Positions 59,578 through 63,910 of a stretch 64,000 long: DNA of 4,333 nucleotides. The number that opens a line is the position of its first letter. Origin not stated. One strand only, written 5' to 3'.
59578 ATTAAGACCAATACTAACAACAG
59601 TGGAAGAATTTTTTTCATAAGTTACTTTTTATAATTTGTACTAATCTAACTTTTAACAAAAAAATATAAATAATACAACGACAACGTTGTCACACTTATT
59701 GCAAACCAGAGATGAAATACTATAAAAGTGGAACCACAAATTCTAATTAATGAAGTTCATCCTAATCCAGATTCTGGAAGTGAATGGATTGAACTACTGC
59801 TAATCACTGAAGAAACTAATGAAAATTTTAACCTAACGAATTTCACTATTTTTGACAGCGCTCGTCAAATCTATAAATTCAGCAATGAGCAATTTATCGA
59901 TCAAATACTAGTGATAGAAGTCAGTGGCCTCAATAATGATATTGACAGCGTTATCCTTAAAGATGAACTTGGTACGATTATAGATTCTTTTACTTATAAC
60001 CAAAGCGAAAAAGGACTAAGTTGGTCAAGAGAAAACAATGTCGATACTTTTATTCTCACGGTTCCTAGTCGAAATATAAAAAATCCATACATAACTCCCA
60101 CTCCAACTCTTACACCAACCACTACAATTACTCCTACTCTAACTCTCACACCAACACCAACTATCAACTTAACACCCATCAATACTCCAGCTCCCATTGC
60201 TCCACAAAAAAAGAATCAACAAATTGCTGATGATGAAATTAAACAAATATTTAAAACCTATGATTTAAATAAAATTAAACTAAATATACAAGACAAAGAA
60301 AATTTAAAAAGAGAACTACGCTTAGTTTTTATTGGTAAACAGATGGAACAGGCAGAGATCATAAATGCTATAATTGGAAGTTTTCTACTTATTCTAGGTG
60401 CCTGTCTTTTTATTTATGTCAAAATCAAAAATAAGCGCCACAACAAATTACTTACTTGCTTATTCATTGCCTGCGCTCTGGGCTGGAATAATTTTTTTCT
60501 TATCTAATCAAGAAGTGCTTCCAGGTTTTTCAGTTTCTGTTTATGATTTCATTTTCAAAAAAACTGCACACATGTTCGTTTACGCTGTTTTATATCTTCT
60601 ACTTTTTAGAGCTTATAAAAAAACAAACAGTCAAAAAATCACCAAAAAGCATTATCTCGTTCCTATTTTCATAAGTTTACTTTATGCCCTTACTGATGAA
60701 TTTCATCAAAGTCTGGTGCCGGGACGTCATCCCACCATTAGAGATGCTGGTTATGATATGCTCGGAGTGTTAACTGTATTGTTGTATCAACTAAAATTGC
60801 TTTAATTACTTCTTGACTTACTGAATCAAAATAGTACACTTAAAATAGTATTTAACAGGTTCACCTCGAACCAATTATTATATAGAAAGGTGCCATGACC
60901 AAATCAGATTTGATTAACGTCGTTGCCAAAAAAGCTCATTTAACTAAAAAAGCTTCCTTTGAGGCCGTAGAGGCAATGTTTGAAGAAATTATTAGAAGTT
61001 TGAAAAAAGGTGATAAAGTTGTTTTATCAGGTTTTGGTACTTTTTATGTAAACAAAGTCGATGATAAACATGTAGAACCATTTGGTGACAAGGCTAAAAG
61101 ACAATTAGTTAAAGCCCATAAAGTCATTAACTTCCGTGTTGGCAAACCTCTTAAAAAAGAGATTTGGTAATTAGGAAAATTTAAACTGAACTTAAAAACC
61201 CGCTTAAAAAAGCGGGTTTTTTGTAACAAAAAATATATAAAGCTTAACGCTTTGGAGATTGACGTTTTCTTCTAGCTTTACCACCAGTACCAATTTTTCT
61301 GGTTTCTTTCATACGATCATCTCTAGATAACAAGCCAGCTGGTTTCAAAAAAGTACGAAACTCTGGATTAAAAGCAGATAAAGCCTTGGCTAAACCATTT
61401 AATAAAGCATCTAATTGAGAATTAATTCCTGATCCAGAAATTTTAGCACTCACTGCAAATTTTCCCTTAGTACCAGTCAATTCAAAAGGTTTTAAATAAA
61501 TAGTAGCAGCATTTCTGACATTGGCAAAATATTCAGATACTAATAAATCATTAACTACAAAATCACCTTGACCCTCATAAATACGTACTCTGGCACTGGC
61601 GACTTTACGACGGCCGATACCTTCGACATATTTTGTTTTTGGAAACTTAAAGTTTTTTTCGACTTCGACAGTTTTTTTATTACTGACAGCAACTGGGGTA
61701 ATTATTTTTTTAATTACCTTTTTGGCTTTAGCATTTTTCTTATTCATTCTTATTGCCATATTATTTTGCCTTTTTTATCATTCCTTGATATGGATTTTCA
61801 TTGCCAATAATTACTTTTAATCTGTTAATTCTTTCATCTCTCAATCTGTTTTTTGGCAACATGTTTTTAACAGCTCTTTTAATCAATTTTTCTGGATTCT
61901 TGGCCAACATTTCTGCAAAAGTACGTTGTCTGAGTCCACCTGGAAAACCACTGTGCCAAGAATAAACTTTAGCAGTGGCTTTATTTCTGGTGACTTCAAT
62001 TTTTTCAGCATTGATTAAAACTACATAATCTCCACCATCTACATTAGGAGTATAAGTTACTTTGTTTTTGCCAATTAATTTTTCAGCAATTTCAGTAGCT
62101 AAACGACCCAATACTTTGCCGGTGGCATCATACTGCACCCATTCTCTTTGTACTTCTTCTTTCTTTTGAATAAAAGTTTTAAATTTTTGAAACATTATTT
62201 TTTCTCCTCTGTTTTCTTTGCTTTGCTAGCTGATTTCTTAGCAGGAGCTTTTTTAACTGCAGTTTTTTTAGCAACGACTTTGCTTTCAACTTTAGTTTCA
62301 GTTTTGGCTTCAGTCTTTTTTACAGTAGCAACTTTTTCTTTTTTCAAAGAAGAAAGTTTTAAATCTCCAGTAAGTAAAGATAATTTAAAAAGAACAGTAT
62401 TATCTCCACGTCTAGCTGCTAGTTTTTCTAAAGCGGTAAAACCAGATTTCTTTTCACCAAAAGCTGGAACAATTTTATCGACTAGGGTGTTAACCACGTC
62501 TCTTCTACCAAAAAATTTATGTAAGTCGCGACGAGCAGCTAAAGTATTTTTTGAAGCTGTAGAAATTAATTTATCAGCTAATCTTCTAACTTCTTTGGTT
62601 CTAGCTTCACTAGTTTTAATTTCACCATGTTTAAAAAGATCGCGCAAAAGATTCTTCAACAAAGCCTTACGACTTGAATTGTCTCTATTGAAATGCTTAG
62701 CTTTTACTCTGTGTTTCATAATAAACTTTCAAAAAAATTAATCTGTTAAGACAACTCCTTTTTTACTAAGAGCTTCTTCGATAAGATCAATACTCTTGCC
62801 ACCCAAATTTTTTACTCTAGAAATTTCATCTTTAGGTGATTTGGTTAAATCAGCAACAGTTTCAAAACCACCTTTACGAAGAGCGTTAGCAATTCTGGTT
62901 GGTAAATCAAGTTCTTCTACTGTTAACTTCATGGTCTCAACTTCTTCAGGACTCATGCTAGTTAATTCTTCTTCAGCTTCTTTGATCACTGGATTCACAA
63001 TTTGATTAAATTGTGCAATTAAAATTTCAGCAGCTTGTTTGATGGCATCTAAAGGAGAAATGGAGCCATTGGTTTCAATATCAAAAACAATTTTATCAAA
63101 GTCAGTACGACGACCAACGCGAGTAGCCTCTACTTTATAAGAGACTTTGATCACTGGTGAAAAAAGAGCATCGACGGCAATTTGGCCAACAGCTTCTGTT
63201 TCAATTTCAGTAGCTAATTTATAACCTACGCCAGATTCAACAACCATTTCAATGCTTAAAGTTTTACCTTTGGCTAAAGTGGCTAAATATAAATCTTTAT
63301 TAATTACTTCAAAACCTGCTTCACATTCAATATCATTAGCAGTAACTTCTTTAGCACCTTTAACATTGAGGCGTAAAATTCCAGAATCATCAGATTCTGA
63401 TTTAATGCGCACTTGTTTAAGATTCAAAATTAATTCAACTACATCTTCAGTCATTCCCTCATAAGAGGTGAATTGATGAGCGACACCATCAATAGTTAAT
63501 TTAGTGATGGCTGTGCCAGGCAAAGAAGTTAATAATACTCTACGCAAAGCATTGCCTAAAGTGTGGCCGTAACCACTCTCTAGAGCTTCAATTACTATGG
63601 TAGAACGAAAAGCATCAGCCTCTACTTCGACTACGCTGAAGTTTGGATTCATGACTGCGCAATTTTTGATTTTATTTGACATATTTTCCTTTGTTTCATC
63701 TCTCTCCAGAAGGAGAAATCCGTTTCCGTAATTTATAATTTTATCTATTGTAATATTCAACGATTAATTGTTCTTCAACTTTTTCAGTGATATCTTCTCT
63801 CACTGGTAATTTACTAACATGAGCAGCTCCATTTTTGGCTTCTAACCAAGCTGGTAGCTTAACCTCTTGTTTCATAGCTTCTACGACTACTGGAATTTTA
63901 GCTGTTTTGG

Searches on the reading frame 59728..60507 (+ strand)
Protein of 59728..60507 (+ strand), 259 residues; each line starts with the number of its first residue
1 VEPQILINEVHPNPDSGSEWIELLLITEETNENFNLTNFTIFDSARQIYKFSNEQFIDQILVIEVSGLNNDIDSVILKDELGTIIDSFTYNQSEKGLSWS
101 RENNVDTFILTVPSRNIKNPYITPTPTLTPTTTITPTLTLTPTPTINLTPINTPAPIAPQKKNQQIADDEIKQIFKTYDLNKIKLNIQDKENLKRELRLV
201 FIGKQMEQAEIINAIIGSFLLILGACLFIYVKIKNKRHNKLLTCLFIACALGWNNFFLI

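Call 75: search_protein_families(library=pfam, proteins=[window:59728-60507:+], max_evalue=0.0001)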
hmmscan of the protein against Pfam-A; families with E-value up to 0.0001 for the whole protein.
window:59728-60507:+ (259 aa): 1 family
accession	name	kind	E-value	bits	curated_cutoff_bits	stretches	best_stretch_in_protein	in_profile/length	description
PF00932.25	LTD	-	8.2e-08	33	34.3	1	3-91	6-108/109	Lamin Tail Domain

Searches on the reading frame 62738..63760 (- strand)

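Call 75: search_protein_families(library=pfam, proteins=[window:62738-63760:-], max_evalue=0.0001)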
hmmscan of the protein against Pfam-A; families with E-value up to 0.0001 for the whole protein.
window:62738-63760:- (340 aa): 4 families
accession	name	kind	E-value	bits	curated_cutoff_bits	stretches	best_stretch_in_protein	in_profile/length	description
PF01000.31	RNA_pol_A_bac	-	4.1e-32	111.3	33.9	1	89-201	2-119/119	RNA polymerase Rpb3/RpoA insert domain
PF01193.29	RNA_pol_L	-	5e-26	90.7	24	1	60-251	3-74/74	RNA polymerase Rpb3/Rpb11 dimerisation domain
PF03118.21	RNA_pol_A_CTD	-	5.8e-15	55.2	23.8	1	270-332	4-66/67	Bacterial RNA polymerase, alpha chain C terminal domain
PF13656.11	RNA_pol_L_2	-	1.3e-06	28.4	27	0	222-254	40-72/75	RNA polymerase Rpb3/Rpb11 dimerisation domain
